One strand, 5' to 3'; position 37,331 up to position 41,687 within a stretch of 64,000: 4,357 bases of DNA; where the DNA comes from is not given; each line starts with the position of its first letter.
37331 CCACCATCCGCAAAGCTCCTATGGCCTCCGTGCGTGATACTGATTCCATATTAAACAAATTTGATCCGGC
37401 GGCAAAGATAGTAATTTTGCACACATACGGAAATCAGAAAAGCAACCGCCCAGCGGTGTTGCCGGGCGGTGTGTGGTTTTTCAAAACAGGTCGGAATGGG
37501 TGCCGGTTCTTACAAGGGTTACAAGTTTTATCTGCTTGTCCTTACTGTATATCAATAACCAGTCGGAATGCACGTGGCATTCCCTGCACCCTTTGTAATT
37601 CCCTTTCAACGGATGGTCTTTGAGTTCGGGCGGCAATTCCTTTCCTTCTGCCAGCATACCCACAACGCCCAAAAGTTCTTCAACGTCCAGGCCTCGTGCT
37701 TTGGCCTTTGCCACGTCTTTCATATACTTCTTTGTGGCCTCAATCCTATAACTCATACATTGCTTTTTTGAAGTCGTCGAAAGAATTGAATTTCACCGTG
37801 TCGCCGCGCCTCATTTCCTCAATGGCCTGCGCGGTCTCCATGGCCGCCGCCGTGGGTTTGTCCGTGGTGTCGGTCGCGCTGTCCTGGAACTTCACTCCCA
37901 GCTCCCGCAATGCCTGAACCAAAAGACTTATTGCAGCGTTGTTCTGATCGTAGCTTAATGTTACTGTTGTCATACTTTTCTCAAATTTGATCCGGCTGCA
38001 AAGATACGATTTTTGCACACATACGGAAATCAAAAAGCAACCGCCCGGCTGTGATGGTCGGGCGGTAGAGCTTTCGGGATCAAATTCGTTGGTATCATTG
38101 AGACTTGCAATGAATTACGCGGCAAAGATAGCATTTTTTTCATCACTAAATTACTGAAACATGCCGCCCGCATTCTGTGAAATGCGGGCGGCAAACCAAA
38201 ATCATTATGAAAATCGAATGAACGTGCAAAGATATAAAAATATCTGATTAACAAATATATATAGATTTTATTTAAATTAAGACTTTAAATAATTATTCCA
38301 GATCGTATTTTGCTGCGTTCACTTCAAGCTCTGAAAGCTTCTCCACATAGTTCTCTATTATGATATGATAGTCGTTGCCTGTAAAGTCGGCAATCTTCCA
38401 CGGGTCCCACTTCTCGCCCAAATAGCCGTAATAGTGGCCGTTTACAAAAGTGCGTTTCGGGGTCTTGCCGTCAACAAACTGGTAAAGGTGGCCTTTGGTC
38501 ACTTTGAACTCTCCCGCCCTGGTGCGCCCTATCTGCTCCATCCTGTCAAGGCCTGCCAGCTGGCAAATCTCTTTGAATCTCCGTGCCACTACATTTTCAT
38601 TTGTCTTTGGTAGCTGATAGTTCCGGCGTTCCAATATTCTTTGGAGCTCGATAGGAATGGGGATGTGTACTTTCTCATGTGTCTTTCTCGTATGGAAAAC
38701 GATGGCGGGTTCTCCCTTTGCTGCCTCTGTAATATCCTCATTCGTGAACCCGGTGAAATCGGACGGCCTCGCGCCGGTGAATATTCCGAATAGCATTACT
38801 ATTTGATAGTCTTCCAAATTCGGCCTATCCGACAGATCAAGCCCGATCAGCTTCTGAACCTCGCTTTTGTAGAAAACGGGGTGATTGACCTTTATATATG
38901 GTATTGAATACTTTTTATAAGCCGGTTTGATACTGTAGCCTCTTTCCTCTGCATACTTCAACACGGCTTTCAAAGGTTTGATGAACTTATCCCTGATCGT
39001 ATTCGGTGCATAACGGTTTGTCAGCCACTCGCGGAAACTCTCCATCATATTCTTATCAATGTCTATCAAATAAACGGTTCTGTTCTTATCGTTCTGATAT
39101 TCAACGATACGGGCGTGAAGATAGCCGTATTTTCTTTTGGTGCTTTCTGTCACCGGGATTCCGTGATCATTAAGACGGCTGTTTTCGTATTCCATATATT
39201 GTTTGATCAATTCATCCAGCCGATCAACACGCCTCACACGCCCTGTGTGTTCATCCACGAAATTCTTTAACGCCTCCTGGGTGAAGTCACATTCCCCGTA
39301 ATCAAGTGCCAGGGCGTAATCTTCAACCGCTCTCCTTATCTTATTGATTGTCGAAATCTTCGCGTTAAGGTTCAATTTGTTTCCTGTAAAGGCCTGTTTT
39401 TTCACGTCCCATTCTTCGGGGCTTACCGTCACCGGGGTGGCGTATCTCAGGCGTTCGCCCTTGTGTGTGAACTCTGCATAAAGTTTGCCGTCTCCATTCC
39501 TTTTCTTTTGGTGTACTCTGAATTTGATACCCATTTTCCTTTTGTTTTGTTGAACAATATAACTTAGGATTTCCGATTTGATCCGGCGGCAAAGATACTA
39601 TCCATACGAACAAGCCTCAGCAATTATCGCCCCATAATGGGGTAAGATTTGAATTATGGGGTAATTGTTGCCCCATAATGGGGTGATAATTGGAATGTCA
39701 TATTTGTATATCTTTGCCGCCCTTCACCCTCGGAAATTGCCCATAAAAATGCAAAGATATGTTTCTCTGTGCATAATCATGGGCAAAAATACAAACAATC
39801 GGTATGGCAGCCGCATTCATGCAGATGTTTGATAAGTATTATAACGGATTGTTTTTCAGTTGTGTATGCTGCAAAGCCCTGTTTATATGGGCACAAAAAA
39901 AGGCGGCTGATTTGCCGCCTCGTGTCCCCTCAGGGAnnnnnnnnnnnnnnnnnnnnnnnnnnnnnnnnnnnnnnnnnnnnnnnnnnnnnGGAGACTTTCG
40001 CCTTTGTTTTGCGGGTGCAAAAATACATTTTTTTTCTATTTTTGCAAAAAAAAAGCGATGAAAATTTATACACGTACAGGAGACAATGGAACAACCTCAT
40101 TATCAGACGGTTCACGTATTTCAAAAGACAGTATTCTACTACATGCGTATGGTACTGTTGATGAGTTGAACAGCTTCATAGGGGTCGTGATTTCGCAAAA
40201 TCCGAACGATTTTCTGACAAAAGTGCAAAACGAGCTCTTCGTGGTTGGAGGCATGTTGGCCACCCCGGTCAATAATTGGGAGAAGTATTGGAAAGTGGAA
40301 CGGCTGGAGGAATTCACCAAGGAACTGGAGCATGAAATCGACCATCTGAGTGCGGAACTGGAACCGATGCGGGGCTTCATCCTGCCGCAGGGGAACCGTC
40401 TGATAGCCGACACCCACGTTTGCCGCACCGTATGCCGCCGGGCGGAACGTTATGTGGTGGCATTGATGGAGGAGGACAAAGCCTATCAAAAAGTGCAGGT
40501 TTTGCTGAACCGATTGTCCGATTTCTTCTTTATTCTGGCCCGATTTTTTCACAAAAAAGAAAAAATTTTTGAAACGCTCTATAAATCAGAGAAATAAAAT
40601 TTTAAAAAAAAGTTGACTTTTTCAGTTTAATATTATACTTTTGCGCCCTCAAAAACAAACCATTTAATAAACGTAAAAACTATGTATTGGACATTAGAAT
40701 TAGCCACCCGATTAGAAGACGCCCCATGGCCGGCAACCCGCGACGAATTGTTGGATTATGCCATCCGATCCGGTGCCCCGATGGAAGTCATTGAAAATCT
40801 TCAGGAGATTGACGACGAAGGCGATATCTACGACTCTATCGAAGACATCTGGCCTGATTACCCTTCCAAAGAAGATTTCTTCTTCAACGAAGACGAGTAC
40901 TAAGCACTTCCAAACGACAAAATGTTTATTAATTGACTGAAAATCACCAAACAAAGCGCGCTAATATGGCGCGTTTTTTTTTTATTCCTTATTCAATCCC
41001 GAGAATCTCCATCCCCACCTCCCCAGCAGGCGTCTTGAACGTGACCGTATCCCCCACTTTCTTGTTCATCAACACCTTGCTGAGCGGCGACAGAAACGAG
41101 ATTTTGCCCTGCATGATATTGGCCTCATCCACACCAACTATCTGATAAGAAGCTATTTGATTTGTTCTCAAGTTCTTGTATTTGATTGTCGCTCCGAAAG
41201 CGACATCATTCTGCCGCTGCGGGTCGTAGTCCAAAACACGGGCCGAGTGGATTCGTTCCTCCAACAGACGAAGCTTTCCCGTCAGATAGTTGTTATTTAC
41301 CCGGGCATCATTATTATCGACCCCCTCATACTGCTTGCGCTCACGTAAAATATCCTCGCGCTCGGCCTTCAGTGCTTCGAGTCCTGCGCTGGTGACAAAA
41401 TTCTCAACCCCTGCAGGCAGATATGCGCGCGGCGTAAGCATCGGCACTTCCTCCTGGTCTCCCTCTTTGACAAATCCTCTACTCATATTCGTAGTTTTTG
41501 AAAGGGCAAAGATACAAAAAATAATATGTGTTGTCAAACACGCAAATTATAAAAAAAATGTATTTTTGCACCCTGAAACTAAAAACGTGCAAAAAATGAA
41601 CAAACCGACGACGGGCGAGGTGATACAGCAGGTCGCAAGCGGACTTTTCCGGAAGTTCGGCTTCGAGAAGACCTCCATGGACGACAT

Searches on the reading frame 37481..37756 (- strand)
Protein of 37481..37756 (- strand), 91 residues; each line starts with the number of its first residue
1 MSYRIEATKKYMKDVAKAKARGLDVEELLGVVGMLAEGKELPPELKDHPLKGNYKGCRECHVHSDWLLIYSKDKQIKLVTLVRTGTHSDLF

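Call 37: search_protein_families(library=phrogs, proteins=[window:37481-37756:-], max_evalue=0.001)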
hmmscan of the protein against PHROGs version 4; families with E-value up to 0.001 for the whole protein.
window:37481-37756:- (91 aa): 1 family
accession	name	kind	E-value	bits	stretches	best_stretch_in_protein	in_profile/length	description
phrog_7251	-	moron, auxiliary metabolic gene and host takeover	5.2e-29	101.4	1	3-91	2-89/90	RelE-like toxin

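Call 113: search_protein_families(library=padloc, proteins=[window:37481-37756:-], max_evalue=0.01)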
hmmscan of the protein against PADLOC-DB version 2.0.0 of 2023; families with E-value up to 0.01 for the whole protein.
window:37481-37756:- (91 aa): 0 families

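Call 114: search_protein_families(library=ncbifam, proteins=[window:37481-37756:-], max_evalue=0.01)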
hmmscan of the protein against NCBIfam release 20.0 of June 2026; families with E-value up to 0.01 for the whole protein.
window:37481-37756:- (91 aa): 2 families
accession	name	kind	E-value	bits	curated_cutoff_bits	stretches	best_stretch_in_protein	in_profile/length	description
TIGR00053.1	TIGR00053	subfamily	4.1e-22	78.6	87.25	1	3-91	2-91/92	YafQ family addiction module toxin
TIGR02385.1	RelE_StbE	subfamily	6.6e-22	77.8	27.9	1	4-91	1-88/88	type II toxin-antitoxin system mRNA interferase toxin, RelE/StbE family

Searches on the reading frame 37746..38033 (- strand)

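Call 113: search_protein_families(library=padloc, proteins=[window:37746-38033:-], max_evalue=0.01)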
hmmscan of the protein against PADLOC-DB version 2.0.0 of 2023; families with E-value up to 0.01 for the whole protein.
window:37746-38033:- (95 aa): 0 families

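Call 114: search_protein_families(library=ncbifam, proteins=[window:37746-38033:-], max_evalue=0.01)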
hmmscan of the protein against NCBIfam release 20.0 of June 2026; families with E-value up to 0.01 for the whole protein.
window:37746-38033:- (95 aa): 1 family
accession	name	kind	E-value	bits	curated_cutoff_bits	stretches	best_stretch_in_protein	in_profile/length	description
TIGR03847.1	TIGR03847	subfamily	0.0065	16.2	117.25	1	11-68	80-137/177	conserved hypothetical protein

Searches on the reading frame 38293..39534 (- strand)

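Call 11: search_protein_families(library=pfam, proteins=[window:38293-39534:-], max_evalue=0.01)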
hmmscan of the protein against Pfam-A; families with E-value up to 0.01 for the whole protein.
window:38293-39534:- (413 aa): 2 families
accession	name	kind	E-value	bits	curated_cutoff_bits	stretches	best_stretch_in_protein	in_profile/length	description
PF13102.12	Phage_int_SAM_5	-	2e-11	44.6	22.3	1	112-211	4-98/98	Phage integrase SAM-like domain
PF17293.8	Arm-DNA-bind_5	-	1.4e-08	35.6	22.6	1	10-78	8-76/87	Arm DNA-binding domain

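Call 37: search_protein_families(library=phrogs, proteins=[window:38293-39534:-], max_evalue=0.001)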
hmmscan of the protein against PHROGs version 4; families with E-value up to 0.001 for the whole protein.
window:38293-39534:- (413 aa): 2 families
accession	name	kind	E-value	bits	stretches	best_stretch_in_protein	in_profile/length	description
phrog_1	-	integration and excision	7e-19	69.5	1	11-310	117-367/611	integrase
phrog_216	-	integration and excision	4.7e-08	33.5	1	184-330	18-179/301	integrase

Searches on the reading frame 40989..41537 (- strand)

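Call 11: search_protein_families(library=pfam, proteins=[window:40989-41537:-], max_evalue=0.01)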
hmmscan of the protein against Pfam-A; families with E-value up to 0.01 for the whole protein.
window:40989-41537:- (182 aa): 1 family
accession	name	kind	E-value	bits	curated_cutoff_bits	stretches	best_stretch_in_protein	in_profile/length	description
PF01272.25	GreA_GreB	-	3e-24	85.2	26.9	1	109-182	3-76/77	Transcription elongation factor, GreA/GreB, C-term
